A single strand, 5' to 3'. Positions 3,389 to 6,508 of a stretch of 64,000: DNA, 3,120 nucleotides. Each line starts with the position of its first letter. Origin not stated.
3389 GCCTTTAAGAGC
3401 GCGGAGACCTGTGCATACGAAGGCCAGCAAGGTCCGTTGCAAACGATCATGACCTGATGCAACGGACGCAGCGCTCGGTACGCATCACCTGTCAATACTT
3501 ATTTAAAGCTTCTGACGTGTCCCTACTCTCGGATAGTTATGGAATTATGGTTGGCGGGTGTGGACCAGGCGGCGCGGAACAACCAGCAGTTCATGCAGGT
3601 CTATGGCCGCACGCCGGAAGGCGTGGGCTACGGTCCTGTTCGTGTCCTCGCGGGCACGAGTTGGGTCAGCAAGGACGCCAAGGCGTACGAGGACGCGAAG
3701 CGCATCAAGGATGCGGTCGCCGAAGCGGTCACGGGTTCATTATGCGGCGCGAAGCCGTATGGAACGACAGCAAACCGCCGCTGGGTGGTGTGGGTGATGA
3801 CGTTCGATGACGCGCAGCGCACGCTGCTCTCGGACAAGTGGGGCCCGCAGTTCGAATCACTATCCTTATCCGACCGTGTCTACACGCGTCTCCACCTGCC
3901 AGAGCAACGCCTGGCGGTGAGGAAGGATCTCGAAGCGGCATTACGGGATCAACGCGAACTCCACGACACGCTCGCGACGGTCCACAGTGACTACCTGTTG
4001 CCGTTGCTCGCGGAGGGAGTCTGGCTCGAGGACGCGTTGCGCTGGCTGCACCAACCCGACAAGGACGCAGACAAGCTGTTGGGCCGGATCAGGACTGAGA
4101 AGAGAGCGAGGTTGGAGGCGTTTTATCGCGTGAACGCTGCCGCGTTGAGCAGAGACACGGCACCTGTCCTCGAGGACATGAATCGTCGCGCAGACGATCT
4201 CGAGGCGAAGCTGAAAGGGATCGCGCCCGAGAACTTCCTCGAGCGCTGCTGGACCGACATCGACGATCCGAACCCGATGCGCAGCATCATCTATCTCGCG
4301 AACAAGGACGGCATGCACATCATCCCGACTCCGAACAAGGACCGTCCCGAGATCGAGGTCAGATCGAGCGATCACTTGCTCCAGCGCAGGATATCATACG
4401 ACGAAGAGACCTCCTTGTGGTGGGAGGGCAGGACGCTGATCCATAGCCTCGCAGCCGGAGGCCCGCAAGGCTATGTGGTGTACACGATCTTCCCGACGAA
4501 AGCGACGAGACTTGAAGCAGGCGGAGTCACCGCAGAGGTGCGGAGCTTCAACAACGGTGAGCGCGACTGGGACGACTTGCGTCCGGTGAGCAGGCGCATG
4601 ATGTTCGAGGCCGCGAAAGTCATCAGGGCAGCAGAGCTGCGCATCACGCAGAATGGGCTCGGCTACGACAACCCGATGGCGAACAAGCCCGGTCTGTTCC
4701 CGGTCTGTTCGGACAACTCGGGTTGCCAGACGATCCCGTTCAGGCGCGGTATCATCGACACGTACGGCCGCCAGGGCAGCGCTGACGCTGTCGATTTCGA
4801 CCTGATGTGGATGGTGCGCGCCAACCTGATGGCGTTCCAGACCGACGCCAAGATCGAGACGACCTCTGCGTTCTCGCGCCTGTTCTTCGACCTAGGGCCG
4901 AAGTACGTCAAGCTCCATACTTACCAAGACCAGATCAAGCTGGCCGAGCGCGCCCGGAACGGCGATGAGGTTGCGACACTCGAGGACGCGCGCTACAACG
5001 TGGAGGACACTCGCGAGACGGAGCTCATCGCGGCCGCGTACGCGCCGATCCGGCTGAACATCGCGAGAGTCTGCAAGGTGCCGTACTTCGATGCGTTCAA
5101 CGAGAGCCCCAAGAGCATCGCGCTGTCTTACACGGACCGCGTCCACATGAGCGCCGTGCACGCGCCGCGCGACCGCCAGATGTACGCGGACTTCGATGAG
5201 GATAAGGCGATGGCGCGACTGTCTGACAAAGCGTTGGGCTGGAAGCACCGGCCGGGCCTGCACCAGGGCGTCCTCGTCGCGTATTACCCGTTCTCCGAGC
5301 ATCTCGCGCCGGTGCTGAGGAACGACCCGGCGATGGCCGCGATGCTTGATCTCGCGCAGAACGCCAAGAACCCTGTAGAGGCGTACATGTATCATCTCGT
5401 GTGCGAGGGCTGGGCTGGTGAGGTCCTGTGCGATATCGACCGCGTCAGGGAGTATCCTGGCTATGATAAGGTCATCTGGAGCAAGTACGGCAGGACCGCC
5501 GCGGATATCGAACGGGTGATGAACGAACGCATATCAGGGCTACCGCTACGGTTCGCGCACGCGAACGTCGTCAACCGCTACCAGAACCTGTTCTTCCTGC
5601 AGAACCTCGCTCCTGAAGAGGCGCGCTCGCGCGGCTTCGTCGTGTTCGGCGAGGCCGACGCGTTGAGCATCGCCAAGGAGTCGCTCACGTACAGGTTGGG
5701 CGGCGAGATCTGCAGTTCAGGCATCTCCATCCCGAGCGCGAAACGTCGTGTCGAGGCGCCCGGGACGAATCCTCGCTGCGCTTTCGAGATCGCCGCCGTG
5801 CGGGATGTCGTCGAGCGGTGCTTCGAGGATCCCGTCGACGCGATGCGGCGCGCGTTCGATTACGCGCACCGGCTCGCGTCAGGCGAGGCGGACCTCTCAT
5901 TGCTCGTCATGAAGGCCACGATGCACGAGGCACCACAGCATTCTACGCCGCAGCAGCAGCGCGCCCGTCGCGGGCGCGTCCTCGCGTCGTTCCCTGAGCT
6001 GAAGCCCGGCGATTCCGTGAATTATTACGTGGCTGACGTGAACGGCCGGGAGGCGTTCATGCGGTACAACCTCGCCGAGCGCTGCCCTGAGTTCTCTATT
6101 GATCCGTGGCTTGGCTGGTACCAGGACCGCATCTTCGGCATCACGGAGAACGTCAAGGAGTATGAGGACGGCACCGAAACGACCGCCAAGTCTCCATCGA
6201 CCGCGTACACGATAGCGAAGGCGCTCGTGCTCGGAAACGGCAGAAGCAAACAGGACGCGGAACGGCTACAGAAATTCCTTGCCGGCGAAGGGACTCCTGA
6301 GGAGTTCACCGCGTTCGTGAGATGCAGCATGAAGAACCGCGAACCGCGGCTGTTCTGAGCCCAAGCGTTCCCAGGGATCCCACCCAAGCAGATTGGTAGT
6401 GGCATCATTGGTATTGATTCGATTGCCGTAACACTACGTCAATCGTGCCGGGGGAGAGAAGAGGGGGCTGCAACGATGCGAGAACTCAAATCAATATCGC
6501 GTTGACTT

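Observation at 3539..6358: Full-length PolB with all polymerase motifs and ExoI degenerate, but an intact reading frame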

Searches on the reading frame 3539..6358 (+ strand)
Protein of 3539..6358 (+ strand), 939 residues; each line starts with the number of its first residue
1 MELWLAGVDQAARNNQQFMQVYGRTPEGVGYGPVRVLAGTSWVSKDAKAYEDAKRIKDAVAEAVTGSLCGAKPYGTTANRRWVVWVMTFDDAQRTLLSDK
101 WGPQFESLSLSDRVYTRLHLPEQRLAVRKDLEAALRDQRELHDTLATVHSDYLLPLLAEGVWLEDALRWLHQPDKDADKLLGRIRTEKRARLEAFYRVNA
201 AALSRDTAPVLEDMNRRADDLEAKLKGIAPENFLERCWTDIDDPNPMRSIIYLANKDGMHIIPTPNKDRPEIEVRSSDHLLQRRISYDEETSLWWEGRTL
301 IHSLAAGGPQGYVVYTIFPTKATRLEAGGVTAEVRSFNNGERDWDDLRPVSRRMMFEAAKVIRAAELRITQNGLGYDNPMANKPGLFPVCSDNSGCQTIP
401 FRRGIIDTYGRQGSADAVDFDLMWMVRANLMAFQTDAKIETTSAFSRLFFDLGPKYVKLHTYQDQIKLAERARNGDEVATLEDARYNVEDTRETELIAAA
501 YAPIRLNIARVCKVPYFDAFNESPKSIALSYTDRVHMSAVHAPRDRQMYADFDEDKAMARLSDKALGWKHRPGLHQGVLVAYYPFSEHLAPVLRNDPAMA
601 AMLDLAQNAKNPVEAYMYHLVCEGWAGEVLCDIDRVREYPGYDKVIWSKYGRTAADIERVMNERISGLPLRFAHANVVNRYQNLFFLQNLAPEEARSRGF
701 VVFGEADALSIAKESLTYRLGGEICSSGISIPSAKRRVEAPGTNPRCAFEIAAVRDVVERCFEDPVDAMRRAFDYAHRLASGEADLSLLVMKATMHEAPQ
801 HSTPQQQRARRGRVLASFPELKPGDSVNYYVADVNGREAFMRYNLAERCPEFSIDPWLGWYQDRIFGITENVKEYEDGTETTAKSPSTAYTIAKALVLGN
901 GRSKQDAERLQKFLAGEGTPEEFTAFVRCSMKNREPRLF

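Call 3: search_protein_families(library=pfam, proteins=[window:3539-6358:+], max_evalue=1)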
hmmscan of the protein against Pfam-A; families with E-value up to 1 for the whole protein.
window:3539-6358:+ (939 aa): 0 families

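Call 4: search_solved_structures(query=window:3539-6358:+, max_evalue=10, show_alignments=3)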
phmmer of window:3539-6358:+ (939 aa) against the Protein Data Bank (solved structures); distinct sequences matched with E-value up to 10: 4.
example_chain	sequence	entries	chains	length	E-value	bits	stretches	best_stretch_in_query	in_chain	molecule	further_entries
7mw5_H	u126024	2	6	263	0.18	13.2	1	817-898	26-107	Fab of antibody clone 2, heavy chain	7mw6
7te1_C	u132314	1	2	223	0.41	12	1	817-897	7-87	Ab17 heavy chain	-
7x7t_H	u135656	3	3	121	0.77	11.1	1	817-896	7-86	X10 heavy chain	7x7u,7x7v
7vmh_A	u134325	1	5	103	1.6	10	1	817-861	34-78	Histone deacetylase HDT4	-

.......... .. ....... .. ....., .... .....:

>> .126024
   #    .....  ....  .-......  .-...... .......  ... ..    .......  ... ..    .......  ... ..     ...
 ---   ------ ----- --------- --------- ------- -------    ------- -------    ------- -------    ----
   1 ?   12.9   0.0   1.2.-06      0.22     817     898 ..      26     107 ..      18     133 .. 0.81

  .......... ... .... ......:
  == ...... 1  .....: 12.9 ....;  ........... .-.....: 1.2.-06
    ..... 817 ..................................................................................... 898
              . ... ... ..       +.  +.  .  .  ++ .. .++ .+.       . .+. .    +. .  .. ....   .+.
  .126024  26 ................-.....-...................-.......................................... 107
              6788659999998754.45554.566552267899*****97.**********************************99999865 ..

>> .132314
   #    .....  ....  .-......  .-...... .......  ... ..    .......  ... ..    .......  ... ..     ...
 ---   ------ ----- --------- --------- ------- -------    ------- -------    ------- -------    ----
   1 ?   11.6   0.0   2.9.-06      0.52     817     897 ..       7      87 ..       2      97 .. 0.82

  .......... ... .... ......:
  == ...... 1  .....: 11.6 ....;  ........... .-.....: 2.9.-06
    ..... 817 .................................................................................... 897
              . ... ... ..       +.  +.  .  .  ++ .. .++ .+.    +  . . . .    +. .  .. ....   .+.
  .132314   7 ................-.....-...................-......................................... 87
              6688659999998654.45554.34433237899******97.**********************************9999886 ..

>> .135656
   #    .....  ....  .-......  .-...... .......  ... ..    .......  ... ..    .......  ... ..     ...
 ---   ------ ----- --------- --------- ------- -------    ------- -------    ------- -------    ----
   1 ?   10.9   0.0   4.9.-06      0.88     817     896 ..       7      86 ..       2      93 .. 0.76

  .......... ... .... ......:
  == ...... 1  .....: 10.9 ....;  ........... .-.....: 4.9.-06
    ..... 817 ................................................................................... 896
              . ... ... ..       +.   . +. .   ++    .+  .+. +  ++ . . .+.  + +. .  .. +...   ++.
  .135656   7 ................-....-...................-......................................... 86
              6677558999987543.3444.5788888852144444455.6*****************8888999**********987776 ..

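Call 5: find_homologous_proteins(query=window:3539-6358:+, max_evalue=0.001)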
Query window:3539-6358:+ (939 aa): 1 proteins with E <= 0.001 among 8000 candidates.
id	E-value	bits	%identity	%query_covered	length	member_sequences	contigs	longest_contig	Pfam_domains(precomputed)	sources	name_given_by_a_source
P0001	0.0e+0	1822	84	99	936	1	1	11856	-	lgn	-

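Call 6: search_protein_families(library=ncbifam, proteins=[window:3539-6358:+], max_evalue=1)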
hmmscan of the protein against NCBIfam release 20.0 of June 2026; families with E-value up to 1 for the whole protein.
window:3539-6358:+ (939 aa): 0 families
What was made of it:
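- Checked: PolB homology is far above chance at the family level but is not detectable from this sequence alone (calls 3, 4, 6).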

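Call 10: find_encoding_contigs(protein=P0001, flank=10000)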
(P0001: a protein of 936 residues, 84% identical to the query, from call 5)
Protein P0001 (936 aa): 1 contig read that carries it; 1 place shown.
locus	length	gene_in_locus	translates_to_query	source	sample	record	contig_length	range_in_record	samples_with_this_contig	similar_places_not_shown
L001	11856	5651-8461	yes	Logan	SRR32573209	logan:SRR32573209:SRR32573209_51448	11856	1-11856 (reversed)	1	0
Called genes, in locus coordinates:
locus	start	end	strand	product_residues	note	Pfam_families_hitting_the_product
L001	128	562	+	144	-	-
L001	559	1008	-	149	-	PF01252:Peptidase_A8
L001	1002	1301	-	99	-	-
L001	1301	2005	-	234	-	-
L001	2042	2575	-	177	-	-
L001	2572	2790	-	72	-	-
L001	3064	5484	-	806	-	-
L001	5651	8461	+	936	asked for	-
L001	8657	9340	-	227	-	PF00702:Hydrolase (weak), PF08282:Hydrolase_3 (weak)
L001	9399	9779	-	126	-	PF01201:Ribosomal_S8e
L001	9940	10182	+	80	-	-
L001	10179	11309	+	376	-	-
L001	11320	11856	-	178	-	?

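Call 17: search_protein_families(library=phrogs, proteins=[window:3539-6358:+], max_evalue=1)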
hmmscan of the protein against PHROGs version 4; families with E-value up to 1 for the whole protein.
window:3539-6358:+ (939 aa): 1 family
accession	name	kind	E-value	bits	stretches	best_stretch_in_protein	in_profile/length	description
phrog_403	-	DNA, RNA and nucleotide metabolism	0.15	11.9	1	344-427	119-182/321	DNA polymerase exonuclease subunit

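Call 21: predict_structure(alignment_id=A1)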
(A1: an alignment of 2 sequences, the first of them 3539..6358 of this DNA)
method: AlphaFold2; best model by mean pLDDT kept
length: 939 residues; sequences in the alignment: 2
mean_pLDDT: 29.7   pTM: 0.20
mean pLDDT of the five models: 29.7, 28.5, 27.2, 25.9, 25.8
residues with pLDDT >= 90: 0; 70-90: 0; 50-70: 1; < 50: 938
segments of 3 or more residues with pLDDT < 50: 1-907, 909-939
pLDDT, mean of each block of 10 residues (from residue 1): 26 27 26 23 27 34 27 24 25 29 28 30 35 35 32 31 32 31 35 30 33 38 34 29 27 25 29 28 24 24 25 22 26 25 29 27 26 26 24 26 25 28 28 27 28 27 33 37 32 29 25 26 25 24 24 27 27 25 29 38 38 34 36 35 31 32 28 25 27 27 24 27 25 25 28 30 31 34 31 30 36 34 33 28 33 34 34 31 33 35 44 46 45 30
secondary structure, 60 per line:
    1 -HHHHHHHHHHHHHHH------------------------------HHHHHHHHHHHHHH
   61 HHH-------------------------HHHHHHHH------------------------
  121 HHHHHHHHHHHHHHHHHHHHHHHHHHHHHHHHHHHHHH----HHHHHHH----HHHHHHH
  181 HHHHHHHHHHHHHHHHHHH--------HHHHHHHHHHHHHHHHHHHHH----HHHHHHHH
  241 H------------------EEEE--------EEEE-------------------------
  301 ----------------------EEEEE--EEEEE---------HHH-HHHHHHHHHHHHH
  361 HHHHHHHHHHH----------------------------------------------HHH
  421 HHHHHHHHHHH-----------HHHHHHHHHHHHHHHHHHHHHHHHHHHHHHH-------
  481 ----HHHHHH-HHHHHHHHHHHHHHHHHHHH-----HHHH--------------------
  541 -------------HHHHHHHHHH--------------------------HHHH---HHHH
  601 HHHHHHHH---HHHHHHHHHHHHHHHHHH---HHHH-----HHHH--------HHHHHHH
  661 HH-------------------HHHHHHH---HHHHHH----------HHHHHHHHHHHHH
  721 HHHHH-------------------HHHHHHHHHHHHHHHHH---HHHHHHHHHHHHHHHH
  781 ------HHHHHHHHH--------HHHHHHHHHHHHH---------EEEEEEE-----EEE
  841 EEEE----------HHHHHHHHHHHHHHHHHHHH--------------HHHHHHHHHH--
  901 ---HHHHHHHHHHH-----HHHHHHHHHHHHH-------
elements in order (helices of 4 or more, strands of 3 or more residues): H2-16 H47-63 H89-96 H121-158 H163-169 H174-199 H208-228 H233-241 E260-263 E272-275 E323-327 E330-334 H348-371 H418-431 H443-473 H485-490 H492-511 H517-520 H554-563 H590-593 H597-608 H612-629 H633-636 H642-645 H654-662 H682-688 H692-697 H708-725 H745-761 H765-780 H787-795 H804-816 E826-832 E838-844 H855-874 H889-898 H904-914 H920-932
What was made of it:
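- Tried and rejected: AlphaFold with the 2-sequence alignment failed (pLDDT 29.7, call 21).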

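Call 22: search_protein_representatives(protein=window:3539-6358:+)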
Query: 939 residues. Proteins with E-value up to 0.001 (for the whole library): 41; up to 1e-10: 25; up to 1e-30: 15. The best 41 are listed.
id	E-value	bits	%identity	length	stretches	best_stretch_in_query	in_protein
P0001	0.0e+00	1821.7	84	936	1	1-933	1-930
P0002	1.0e-171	589.8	45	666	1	278-928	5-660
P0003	5.7e-123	428.5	36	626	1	277-869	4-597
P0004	1.2e-122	427.4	39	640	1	283-869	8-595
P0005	8.8e-109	381.5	32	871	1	2-884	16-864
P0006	2.8e-94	333.5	34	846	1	1-871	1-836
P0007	3.1e-94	333.4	32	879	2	278-918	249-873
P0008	4.1e-55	203.9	40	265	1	1-259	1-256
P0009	5.0e-49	183.8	28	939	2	560-871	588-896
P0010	1.2e-47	179.2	30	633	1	283-870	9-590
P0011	2.6e-43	164.9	28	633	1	278-870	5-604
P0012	2.0e-39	152.0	35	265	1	1-255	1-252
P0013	1.1e-36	143.0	34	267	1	1-259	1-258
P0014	3.3e-35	138.1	27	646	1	353-808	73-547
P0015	2.7e-33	131.8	38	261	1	1-258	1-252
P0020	1.3e-17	79.8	27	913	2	569-838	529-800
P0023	7.4e-12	60.8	27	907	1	461-833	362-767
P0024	2.3e-11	59.2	25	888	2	550-846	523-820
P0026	1.1e-09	53.6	26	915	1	383-770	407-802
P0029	5.3e-08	48.0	25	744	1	438-880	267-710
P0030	1.7e-07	46.3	26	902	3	609-896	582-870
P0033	4.7e-06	41.6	27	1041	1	426-782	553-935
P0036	1.1e-04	37.0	26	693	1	424-737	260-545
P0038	3.0e-04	35.6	25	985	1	433-741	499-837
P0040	5.3e-04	34.8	24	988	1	410-738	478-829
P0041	8.3e-04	34.2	25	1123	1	380-770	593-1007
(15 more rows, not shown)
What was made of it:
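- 3539..6358 (+): PolB-like gene, 939 aa: N-terminal domain, DEDDy exonuclease, degenerate palm and fingers, thumb, C-terminal helical tail. 41 relatives (call 22).
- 3539..4318 (+): N-terminal module (aa 1-260): beta-rich domain with a helical insert (helices aa 129-228, nt 3923-4222). It is a separate ~265-aa gene in some relatives. Stand-alone homologues P0008, P0012, P0013 and P0015 (call 22).
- Tried and rejected: The exhaustive HMMER search was needed (call 22).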

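Call 24: search_protein_families(library=pfam, alignment_id=A2, max_evalue=0.01)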
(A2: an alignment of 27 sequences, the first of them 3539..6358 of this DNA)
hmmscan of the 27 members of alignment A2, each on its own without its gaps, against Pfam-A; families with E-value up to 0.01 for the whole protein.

A. member 1, window:3539-6358:+ (939 aa): 0 families

B. families by the number of members that match (of 27 scanned): 6 families
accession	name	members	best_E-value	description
PF03104.25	DNA_pol_B_exo1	2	8.9e-12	DNA polymerase family B, exonuclease domain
PF07719.23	TPR_2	1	0.00012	Tetratricopeptide repeat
PF13428.12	TPR_14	1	0.00012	Tetratricopeptide repeat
PF13174.12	TPR_6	1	0.00033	Tetratricopeptide repeat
PF13181.12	TPR_8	1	0.0021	Tetratricopeptide repeat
PF00515.34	TPR_1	1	0.0024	Tetratricopeptide repeat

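Call 25: search_solved_structures(query=A2, max_evalue=1, show_alignments=2)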
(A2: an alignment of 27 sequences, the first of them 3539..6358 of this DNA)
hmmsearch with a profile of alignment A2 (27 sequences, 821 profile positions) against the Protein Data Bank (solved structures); distinct sequences matched with E-value up to 1: 44.
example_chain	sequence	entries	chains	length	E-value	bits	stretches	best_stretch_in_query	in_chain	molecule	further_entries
2jgu_A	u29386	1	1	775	7.4e-26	93.9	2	195-459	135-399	DNA POLYMERASE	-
3a2f_A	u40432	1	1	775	2.4e-24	88.8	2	195-459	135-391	DNA polymerase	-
4ahc_A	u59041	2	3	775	9.2e-23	83.6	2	230-459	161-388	DNA POLYMERASE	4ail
9oaw_A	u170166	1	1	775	9.5e-22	80.3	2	243-458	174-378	10-92, TNA polymerase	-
9oau_A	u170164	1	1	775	1e-21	80.2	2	243-458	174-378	7-47, TNA polymerase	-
1qqc_A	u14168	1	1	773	1.1e-21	80.1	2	196-450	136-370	DNA POLYMERASE II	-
8t3x_A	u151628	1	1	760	1.2e-21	80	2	243-458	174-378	10-92, TNA polymerase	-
9oav_A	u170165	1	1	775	1.2e-21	79.9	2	243-458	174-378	8-64, TNA polymerase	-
9oay_A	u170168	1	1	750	1.7e-21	79.4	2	243-458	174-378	8-64, TNA polymerase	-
7tqw_A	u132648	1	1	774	1.8e-21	79.4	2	195-450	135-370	DNA polymerase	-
9oat_A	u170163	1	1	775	1.8e-21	79.4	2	243-458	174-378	5-270, TNA polymerase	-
9oax_A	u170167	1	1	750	1.9e-21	79.2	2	243-458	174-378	5-270, TNA polymerase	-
1wns_A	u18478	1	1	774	3.2e-21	78.5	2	195-450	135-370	DNA POLYMERASE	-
5h12_A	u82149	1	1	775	6.3e-21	77.5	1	195-459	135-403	Deep Vent DNA Polymerase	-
5vu5_A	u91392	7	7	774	8.2e-21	77.2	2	243-450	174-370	DNA polymerase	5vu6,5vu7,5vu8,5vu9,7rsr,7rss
4flt_A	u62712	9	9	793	9.3e-20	73.7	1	197-459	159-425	DNA polymerase 1 | Pyrococcus abyssi B family DNA polymerase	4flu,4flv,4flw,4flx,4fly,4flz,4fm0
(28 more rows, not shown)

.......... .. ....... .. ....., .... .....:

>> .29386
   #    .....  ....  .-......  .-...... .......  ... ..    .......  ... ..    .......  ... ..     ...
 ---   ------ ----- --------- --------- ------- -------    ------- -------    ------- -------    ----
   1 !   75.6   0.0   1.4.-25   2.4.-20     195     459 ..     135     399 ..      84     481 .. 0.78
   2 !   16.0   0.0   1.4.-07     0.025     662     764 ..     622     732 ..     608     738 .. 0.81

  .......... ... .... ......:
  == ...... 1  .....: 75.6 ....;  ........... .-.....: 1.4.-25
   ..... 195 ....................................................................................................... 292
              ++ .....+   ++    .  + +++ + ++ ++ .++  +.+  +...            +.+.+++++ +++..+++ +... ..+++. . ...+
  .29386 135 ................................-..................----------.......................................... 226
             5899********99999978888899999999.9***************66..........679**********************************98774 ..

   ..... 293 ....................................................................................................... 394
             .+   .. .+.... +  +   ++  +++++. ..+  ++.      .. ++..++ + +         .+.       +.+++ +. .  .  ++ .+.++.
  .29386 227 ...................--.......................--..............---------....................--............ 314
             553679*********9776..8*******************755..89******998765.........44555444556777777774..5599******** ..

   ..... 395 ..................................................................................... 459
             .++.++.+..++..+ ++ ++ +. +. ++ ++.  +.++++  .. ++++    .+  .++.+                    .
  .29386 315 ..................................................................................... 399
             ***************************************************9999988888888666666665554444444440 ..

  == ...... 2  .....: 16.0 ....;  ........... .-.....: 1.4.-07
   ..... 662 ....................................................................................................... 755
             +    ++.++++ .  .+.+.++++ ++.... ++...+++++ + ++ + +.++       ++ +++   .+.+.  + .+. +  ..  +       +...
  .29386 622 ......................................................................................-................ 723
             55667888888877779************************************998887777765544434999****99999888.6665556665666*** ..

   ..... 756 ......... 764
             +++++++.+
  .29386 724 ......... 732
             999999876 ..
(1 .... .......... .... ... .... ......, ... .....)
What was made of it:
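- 3539..6358 (+): Family profile against PDB archaeal PolB, E 7e-26 (call 25).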

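Call 30: find_homologous_proteins(query=A3, max_evalue=0.001)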
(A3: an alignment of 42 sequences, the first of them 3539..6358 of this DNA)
Query A3 (42 sequences) (939 aa, profile of the alignment): 1 proteins with E <= 0.001 among 8000 candidates.
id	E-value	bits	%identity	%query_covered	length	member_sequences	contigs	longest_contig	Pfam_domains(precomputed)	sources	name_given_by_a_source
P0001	5.3e-278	943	84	99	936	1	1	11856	-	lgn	-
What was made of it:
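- Tried and rejected: The word-indexed homologue search returned only one 84%-identical protein, both with the single sequence and with the 42-sequence alignment (calls 5, 30).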

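Call 33: find_encoding_contigs(protein=P0002, flank=8000, max_places=3)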
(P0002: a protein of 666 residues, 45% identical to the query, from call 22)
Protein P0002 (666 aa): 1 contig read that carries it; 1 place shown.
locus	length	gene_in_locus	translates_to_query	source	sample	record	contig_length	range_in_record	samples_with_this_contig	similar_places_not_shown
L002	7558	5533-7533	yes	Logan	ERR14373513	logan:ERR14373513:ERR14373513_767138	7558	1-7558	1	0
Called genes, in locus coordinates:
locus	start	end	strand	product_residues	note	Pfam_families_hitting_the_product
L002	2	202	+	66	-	?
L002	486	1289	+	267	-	-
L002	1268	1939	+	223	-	-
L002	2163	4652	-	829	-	-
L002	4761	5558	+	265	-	-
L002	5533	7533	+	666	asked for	-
